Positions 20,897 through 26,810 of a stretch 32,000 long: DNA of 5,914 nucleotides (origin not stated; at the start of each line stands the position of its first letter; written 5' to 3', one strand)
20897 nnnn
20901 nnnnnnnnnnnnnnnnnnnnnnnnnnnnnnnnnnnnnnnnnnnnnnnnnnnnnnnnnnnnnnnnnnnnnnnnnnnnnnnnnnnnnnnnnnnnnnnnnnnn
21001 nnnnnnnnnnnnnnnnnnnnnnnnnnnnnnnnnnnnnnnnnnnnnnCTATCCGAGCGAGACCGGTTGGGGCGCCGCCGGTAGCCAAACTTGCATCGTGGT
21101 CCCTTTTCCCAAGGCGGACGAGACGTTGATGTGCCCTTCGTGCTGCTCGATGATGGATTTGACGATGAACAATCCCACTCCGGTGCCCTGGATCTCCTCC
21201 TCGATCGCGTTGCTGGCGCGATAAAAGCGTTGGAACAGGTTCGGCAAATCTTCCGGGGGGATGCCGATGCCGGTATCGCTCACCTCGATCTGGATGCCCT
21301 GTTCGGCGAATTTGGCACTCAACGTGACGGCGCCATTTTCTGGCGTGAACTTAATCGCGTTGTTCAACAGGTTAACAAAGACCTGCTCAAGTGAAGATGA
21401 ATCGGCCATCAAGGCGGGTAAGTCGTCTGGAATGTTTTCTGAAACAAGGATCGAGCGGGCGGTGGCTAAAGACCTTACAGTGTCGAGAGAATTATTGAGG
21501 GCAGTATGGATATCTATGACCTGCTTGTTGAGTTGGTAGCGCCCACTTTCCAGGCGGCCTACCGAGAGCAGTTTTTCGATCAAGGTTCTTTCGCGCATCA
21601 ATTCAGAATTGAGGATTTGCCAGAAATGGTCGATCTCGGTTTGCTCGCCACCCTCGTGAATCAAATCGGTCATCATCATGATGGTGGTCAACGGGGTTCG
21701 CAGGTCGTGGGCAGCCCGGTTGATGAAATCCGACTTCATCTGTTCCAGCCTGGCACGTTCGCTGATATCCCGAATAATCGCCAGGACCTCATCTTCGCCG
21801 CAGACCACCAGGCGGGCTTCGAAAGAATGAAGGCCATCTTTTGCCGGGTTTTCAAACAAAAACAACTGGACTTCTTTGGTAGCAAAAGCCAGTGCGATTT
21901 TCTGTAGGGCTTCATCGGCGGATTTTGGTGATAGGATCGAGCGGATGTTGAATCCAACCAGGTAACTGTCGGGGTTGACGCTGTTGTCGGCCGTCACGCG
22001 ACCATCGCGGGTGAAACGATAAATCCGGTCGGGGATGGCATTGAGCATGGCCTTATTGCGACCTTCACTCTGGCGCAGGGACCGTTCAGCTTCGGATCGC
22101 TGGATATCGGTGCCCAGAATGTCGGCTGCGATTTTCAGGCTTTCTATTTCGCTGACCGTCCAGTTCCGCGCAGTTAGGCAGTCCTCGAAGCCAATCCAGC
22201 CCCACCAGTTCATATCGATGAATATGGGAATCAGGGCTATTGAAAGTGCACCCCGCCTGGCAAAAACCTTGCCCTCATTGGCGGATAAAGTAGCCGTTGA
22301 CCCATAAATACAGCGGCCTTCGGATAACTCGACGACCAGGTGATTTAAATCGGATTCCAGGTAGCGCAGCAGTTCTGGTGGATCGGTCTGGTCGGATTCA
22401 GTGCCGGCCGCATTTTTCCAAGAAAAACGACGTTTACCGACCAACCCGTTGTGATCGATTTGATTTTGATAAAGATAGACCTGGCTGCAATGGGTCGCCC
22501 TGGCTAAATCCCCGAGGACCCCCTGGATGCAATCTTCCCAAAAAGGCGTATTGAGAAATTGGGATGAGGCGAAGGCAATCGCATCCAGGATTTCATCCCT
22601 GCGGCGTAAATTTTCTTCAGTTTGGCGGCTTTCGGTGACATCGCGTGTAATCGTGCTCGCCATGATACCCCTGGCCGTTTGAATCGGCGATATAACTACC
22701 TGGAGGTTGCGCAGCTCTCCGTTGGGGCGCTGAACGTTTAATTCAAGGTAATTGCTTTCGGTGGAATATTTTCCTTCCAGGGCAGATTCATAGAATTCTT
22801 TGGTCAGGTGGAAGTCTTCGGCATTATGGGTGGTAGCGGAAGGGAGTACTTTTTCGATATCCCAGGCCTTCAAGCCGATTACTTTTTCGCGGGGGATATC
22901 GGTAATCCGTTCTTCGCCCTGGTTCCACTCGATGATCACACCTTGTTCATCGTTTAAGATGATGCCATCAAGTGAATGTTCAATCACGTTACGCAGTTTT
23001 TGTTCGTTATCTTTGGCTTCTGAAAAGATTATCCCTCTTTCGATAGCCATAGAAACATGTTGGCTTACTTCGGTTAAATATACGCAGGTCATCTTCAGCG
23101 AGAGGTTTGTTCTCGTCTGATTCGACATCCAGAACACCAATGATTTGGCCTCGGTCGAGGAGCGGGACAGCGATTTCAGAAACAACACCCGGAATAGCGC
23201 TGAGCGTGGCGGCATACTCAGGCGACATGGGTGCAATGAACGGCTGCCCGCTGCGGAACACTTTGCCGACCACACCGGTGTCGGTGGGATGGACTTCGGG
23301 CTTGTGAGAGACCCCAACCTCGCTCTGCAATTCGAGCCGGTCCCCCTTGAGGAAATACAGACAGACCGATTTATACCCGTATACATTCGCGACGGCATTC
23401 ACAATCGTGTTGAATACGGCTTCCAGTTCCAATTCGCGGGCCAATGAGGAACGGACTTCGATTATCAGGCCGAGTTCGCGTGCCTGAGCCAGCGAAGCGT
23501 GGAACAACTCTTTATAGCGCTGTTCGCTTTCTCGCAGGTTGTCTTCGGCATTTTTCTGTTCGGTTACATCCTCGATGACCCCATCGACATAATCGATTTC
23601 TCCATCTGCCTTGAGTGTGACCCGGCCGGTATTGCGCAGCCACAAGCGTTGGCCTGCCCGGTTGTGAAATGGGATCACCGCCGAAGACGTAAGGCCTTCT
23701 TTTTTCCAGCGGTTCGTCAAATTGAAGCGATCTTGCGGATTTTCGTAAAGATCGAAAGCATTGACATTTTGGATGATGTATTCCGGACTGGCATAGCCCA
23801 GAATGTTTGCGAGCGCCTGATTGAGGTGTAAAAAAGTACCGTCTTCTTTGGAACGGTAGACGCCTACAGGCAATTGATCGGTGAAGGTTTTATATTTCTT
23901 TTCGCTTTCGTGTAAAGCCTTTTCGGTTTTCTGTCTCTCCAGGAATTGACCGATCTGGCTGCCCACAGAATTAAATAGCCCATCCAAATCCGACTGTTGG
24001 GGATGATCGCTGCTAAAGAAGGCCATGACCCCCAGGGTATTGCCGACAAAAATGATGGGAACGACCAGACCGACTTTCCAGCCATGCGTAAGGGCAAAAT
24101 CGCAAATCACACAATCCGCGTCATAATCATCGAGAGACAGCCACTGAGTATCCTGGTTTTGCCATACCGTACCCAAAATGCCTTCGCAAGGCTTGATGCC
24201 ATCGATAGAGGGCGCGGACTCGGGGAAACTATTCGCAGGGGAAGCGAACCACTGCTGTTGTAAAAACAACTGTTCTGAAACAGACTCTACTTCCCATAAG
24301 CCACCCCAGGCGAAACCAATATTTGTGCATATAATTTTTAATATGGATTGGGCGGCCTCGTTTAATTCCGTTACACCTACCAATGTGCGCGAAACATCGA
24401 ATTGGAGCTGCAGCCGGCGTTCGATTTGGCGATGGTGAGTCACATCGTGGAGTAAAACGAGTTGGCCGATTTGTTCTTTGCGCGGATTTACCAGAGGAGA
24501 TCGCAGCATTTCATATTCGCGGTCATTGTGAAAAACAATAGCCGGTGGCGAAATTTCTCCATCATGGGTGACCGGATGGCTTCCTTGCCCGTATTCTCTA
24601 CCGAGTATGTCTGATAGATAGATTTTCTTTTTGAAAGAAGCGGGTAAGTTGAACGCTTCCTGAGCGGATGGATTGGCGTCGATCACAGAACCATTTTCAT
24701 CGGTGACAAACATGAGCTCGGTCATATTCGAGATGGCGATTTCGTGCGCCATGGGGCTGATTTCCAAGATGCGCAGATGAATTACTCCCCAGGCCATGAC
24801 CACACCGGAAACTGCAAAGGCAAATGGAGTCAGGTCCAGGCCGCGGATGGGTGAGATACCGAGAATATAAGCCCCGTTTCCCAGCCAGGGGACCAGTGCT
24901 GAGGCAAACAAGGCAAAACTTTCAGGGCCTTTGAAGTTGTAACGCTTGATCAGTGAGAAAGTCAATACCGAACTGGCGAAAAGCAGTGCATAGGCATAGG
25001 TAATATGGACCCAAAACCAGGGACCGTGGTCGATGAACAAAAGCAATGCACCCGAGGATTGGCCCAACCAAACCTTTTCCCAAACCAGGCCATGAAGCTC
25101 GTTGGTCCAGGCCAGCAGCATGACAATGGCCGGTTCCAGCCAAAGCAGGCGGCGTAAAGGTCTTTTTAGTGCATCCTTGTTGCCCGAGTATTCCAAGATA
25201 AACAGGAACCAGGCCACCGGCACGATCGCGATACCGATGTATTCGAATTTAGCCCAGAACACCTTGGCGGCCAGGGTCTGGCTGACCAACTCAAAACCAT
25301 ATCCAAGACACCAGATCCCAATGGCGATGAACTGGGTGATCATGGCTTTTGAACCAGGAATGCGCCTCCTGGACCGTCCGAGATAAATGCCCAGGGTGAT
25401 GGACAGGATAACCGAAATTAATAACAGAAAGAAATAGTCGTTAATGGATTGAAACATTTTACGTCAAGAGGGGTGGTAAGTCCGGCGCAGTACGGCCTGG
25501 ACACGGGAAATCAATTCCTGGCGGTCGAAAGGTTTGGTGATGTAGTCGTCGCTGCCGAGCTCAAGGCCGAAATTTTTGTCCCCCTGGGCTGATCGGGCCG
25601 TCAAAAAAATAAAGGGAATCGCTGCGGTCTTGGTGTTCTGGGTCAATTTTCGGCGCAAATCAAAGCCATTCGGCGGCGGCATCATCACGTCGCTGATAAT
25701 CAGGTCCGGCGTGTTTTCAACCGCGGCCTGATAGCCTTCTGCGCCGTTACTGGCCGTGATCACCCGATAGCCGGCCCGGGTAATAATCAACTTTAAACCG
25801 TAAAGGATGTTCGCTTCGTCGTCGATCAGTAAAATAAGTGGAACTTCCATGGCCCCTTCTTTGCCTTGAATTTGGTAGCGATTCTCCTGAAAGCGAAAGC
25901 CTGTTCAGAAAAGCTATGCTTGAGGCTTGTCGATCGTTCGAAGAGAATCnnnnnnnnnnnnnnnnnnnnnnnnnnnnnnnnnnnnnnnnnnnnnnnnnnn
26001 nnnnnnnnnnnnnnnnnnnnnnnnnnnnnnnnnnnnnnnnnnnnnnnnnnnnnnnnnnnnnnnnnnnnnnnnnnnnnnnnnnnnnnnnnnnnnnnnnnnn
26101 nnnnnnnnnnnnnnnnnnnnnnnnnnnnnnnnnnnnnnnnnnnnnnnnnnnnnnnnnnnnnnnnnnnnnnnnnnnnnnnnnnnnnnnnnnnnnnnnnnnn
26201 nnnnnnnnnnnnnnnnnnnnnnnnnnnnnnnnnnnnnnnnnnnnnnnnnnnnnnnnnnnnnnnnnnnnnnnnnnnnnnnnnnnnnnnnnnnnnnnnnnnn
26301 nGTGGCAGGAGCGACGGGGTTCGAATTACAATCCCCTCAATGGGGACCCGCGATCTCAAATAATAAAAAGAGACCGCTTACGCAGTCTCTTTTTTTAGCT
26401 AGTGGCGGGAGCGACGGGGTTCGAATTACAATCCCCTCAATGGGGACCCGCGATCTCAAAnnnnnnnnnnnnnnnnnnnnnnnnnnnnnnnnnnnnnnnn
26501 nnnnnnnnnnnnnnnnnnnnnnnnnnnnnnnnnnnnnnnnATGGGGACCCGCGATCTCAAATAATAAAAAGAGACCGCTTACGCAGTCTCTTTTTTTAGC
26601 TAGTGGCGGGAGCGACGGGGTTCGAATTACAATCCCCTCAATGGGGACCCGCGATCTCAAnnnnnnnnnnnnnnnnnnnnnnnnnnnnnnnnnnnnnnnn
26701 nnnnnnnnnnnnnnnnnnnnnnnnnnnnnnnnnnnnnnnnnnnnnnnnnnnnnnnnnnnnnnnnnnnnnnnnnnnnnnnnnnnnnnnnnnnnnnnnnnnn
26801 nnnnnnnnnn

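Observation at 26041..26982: tRNA-Asp followed by a tandem array of its own 3' fragment (T-loop-split) plus terminator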

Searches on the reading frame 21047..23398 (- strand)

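Call 26: search_protein_families(library=pfam, proteins=[window:21047-23398:-], max_evalue=0.00001)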
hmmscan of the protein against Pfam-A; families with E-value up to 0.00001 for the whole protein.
window:21047-23398:- (783 aa): 4 families
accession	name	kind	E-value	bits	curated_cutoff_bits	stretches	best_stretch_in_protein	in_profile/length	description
PF02518.31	HATPase_c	-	5.5e-31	107.7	26.4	1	666-776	2-110/111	Histidine kinase-, DNA gyrase B-, and HSP90-like ATPase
PF13426.13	PAS_9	-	1.3e-11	45.1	27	1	144-256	2-103/103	PAS domain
PF00512.31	HisKA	-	7.2e-11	42.4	26.9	1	554-619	1-66/66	His Kinase A (phospho-acceptor) domain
PF08448.16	PAS_4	-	2.7e-10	40.9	23.1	0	140-259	2-110/110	PAS fold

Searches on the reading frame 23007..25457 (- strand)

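Call 26: search_protein_families(library=pfam, proteins=[window:23007-25457:-], max_evalue=0.00001)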
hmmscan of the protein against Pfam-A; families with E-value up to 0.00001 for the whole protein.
window:23007-25457:- (816 aa): 8 families
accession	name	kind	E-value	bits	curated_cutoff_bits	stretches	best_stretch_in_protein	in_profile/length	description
PF16927.11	HisKA_7TM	-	7.8e-66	222.6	28.6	1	11-235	1-224/224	N-terminal 7TM region of histidine kinase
PF01590.32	GAF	-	1.2e-21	78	22.4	1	677-794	1-122/133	GAF domain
PF13185.12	GAF_2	-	4.6e-21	75.9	28.6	2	676-794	2-124/136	GAF domain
PF13492.12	GAF_3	-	3.2e-10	40.9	27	1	678-795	2-117/129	GAF domain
PF13188.13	PAS_8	-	3.2e-10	40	21.8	0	521-571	2-53/65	PAS domain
PF00989.32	PAS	-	2.4e-09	37.6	22.6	0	242-273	7-38/113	PAS fold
PF08448.16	PAS_4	-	3.1e-07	31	23.1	0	527-635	2-109/110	PAS fold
PF13426.13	PAS_9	-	5.5e-07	30.2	27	0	536-633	7-103/103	PAS domain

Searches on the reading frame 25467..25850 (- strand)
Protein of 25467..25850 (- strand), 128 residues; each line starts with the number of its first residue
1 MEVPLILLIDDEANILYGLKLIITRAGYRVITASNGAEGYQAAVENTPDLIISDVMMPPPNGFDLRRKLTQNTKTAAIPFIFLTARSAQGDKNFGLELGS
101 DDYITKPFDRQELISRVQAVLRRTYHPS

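Call 11: find_encoding_contigs(protein=window:25467-25850:-, flank=6000, max_places=10)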
Protein seq(128 aa) (128 aa): 1 contig read that carries it; 1 place shown.
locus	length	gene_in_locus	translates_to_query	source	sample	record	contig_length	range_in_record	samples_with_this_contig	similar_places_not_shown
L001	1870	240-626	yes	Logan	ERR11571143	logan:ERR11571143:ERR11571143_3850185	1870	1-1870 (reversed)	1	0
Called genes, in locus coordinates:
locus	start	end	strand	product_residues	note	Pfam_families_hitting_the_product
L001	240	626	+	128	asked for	PF00072:Response_reg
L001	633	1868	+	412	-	?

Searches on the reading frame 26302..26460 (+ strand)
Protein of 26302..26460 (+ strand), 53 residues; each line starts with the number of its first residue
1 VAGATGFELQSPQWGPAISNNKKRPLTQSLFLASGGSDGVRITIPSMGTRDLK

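Call 35: find_encoding_contigs(protein=window:26302-26460:+, flank=3000, max_places=10)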
Protein seq(53 aa) (53 aa): no gene with exactly this product is on record in the collection.

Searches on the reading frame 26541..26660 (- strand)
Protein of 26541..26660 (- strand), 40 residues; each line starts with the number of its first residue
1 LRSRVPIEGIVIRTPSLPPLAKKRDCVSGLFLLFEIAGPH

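Call 36: find_encoding_contigs(protein=window:26541-26660:-, flank=3000, max_places=10)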
Protein seq(40 aa) (40 aa): no gene with exactly this product is on record in the collection.
